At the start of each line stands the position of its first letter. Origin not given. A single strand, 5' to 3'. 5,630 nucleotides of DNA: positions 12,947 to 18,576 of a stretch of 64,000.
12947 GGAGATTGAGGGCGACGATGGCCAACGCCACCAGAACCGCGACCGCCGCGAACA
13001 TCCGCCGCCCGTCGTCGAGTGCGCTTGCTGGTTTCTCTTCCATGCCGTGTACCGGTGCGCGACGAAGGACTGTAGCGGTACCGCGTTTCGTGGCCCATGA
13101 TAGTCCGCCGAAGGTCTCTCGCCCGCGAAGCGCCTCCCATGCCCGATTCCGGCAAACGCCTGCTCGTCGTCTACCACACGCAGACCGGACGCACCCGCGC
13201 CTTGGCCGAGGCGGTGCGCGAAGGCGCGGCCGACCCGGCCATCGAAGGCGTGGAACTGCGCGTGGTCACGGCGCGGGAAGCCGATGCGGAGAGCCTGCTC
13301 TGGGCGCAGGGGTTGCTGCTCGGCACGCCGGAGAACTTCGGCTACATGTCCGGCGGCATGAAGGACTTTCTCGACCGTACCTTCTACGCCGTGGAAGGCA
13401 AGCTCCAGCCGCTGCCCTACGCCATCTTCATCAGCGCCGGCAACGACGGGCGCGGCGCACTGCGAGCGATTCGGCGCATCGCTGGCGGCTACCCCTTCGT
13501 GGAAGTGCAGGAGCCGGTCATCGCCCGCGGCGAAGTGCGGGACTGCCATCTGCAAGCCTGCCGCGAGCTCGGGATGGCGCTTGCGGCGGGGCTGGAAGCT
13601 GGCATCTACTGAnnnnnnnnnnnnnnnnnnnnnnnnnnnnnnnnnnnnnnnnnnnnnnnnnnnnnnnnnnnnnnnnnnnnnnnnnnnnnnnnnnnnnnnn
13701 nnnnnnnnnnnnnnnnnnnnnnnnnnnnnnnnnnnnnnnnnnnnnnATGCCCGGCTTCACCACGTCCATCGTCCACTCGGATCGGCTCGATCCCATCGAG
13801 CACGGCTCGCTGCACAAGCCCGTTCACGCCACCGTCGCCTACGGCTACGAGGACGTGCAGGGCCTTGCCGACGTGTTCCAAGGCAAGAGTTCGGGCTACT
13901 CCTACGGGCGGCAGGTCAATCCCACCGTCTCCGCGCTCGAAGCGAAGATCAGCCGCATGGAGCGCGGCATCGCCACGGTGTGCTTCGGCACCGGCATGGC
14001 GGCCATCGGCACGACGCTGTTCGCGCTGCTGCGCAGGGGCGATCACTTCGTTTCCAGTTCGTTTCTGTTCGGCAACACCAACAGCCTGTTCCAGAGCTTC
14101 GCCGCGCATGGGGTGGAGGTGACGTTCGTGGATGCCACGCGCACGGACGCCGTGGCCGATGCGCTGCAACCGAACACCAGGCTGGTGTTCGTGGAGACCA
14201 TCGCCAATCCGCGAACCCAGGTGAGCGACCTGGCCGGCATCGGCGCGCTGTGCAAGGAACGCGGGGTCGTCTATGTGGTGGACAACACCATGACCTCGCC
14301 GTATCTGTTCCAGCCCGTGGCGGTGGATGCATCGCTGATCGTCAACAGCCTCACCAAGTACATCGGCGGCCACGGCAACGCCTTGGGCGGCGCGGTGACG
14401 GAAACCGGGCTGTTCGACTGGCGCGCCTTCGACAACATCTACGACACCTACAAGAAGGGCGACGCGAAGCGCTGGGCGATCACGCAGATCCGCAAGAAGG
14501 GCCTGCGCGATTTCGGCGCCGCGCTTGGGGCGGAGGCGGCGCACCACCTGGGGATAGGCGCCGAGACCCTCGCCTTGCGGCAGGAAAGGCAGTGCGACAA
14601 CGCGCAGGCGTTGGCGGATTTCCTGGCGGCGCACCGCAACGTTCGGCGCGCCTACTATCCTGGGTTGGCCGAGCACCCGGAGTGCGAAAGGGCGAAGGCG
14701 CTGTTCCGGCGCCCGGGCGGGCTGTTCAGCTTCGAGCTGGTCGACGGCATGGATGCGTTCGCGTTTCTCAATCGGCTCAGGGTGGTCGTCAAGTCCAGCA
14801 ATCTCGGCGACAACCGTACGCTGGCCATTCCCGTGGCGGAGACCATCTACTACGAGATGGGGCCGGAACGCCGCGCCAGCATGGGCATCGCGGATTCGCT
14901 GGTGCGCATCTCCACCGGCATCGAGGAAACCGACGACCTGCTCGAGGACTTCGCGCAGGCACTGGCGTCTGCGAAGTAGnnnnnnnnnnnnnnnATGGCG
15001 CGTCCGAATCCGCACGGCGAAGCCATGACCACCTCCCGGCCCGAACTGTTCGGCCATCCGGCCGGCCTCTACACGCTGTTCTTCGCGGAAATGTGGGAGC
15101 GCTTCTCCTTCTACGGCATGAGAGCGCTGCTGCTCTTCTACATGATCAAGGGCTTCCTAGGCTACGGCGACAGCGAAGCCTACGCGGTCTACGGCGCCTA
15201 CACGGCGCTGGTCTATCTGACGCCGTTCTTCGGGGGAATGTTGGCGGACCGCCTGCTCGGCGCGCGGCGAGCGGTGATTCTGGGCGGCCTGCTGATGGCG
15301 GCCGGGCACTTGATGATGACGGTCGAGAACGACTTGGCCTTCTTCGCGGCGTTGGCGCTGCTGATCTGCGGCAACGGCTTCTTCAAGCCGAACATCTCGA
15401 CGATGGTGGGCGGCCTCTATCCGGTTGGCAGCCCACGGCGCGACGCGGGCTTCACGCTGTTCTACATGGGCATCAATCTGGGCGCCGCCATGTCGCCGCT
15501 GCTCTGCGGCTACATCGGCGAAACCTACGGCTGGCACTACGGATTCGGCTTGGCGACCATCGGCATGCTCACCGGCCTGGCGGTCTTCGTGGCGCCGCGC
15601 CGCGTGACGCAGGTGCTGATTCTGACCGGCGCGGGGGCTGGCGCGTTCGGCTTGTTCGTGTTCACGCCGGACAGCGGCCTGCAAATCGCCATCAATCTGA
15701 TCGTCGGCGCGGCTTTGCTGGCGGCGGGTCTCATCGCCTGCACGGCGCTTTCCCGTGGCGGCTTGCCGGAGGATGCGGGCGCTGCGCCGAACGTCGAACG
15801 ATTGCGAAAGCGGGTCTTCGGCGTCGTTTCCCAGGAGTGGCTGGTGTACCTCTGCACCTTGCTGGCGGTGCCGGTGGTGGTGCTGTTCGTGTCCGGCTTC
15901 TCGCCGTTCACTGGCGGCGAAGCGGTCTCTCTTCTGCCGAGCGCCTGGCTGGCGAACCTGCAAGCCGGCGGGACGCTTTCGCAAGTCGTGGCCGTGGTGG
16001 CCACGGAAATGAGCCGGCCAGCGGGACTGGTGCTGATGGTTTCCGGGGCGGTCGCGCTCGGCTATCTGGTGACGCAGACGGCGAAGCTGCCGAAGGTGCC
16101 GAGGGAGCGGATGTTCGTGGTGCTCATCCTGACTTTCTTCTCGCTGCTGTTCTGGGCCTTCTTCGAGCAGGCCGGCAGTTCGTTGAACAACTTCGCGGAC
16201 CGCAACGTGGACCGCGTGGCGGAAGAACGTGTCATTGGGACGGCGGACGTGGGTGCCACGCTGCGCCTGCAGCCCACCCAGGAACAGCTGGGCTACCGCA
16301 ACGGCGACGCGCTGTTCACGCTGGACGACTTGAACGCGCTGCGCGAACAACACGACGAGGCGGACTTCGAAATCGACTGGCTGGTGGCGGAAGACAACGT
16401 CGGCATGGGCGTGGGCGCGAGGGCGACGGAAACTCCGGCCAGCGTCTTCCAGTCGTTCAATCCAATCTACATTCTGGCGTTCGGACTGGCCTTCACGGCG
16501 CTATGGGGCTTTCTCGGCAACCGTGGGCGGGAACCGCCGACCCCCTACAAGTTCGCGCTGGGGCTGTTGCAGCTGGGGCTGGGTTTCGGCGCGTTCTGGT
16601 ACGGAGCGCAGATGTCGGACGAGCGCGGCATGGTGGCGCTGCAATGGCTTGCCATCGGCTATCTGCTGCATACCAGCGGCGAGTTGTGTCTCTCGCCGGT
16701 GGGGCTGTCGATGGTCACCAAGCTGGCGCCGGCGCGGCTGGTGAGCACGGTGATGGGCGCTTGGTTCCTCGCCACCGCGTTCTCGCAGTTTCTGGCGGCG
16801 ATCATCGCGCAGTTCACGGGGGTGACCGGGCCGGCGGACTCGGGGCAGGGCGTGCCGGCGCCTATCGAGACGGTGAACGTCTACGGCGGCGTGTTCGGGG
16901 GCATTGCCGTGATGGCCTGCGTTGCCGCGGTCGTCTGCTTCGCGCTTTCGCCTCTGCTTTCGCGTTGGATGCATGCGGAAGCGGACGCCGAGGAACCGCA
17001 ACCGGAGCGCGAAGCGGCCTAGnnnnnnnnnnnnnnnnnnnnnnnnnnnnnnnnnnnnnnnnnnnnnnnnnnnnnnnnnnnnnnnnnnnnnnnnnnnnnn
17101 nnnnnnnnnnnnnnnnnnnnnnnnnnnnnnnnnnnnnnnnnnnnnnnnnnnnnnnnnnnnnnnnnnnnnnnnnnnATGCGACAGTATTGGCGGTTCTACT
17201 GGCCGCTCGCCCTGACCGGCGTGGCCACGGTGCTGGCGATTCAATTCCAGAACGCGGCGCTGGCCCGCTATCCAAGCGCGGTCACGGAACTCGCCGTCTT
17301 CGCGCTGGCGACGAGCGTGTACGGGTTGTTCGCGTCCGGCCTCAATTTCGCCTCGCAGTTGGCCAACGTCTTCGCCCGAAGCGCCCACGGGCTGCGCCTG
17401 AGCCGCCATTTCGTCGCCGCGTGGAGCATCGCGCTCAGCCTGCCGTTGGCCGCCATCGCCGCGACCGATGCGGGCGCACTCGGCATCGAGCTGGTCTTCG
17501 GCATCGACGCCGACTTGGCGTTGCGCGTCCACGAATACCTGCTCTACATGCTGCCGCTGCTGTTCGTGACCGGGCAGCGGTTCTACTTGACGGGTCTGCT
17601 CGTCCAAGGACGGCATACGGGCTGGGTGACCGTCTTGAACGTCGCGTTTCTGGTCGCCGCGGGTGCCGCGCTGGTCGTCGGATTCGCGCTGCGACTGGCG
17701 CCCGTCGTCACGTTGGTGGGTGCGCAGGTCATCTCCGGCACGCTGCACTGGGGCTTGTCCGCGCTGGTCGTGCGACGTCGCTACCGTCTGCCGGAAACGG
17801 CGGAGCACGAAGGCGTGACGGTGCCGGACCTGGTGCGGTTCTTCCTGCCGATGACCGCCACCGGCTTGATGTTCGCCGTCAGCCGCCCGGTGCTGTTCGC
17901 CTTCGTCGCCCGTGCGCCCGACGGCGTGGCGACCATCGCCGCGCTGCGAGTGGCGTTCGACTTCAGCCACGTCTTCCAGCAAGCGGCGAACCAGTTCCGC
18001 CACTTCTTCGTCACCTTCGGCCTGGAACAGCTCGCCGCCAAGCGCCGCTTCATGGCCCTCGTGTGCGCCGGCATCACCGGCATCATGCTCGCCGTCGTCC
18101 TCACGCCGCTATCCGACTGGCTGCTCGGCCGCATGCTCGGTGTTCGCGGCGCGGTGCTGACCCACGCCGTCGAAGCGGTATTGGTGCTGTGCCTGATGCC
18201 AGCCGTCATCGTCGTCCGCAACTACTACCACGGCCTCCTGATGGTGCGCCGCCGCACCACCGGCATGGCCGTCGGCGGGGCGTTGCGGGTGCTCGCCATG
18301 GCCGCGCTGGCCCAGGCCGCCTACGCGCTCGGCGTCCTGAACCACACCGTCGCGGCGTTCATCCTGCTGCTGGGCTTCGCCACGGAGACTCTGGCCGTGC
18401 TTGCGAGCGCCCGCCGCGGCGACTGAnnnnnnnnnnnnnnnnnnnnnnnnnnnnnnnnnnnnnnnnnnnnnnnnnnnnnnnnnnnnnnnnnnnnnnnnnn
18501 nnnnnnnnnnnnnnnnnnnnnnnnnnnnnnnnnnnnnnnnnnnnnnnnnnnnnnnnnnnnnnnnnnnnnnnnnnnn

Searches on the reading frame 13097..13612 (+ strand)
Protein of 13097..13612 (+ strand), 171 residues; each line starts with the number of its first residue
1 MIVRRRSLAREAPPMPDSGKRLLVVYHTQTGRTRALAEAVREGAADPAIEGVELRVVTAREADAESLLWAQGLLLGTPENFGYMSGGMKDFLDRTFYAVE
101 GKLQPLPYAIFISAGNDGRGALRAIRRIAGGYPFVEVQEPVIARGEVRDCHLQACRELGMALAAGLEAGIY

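Call 5: search_protein_families(library=pfam, proteins=[window:13097-13612:+], max_evalue=0.01)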
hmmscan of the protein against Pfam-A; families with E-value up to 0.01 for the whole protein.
window:13097-13612:+ (171 aa): 3 families
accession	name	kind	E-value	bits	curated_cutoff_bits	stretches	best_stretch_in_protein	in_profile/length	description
PF03358.20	FMN_red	-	1.2e-08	35.1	24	1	64-131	65-134/152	NADPH-dependent FMN reductase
PF00258.30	Flavodoxin_1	-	1.4e-06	29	25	1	24-111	1-92/143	Flavodoxin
PF02525.22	Flavodoxin_2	-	0.003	17.7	27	1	57-97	66-105/198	Flavodoxin-like fold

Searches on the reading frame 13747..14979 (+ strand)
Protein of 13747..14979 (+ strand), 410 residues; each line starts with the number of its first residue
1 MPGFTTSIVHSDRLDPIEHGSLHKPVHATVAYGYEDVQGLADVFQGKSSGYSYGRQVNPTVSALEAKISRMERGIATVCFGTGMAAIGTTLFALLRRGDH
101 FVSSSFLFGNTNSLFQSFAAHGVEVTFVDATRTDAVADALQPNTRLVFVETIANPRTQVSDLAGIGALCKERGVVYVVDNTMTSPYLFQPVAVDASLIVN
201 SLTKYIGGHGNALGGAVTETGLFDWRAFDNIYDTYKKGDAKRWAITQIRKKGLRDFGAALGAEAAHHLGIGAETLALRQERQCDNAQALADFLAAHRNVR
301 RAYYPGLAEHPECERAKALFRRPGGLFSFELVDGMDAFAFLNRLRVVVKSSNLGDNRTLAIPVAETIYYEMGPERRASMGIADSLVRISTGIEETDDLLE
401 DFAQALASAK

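Call 5: search_protein_families(library=pfam, proteins=[window:13747-14979:+], max_evalue=0.01)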
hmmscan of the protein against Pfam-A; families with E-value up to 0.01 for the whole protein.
window:13747-14979:+ (410 aa): 4 families
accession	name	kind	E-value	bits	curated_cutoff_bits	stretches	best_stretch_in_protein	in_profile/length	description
PF01053.26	Cys_Met_Meta_PP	-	2.5e-103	346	27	1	6-406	2-380/381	Cys/Met metabolism PLP-dependent enzyme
PF00155.27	Aminotran_1_2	-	9.6e-07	28.7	19.7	1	76-180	67-186/361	Aminotransferase class I and II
PF06838.17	Met_gamma_lyase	-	5e-06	25.8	24.2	1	46-217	45-236/405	Methionine gamma-lyase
PF00266.25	Aminotran_5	-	7.3e-05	22.3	21.5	1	95-183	85-179/371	Aminotransferase class-V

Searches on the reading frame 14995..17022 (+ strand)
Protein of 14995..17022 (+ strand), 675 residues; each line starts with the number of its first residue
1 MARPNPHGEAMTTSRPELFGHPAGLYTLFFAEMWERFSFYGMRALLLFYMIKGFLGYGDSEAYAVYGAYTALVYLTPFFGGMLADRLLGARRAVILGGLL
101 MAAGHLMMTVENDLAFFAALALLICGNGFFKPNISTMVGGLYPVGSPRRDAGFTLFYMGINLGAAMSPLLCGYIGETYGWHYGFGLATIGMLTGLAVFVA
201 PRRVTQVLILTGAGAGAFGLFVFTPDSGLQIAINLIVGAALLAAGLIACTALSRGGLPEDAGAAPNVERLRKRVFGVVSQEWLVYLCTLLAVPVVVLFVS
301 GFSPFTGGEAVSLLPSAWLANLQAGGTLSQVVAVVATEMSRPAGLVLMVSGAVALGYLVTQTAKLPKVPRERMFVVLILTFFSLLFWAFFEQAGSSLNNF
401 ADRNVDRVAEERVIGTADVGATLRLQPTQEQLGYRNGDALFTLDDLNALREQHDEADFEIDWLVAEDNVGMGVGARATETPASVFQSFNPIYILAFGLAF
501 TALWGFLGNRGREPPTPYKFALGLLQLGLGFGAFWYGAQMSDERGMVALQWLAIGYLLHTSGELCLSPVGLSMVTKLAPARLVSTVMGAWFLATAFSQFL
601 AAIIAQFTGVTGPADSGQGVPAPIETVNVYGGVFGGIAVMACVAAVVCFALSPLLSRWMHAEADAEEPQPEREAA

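Call 5: search_protein_families(library=pfam, proteins=[window:14995-17022:+], max_evalue=0.01)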
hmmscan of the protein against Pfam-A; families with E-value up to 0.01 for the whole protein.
window:14995-17022:+ (675 aa): 2 families
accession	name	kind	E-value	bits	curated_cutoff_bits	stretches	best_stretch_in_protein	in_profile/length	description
PF00854.27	PTR2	-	8.2e-53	180.1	27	3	92-204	2-124/392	POT family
PF07690.21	MFS_1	-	1.2e-20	74.1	33.4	2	44-404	13-322/347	Major Facilitator Superfamily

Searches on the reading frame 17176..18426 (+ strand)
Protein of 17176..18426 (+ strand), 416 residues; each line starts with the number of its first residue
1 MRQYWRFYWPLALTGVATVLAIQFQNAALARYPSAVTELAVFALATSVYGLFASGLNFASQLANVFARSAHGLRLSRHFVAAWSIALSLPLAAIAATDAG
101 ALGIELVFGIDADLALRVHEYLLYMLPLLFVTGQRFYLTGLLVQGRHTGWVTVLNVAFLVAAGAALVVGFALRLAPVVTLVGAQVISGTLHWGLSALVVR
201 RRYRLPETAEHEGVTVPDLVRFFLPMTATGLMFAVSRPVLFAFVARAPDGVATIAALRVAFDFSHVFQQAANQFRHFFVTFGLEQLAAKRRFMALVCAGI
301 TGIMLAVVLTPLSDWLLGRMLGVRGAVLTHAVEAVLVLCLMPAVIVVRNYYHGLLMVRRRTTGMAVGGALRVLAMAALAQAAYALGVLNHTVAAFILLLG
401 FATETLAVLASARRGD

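Call 5: search_protein_families(library=pfam, proteins=[window:17176-18426:+], max_evalue=0.01)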
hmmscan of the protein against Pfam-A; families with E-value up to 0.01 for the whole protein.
window:17176-18426:+ (416 aa): 1 family
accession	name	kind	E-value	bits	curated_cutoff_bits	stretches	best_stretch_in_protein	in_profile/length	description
PF07260.16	ANKH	-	9.5e-06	25.5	22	1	5-160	11-170/344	Progressive ankylosis protein (ANKH)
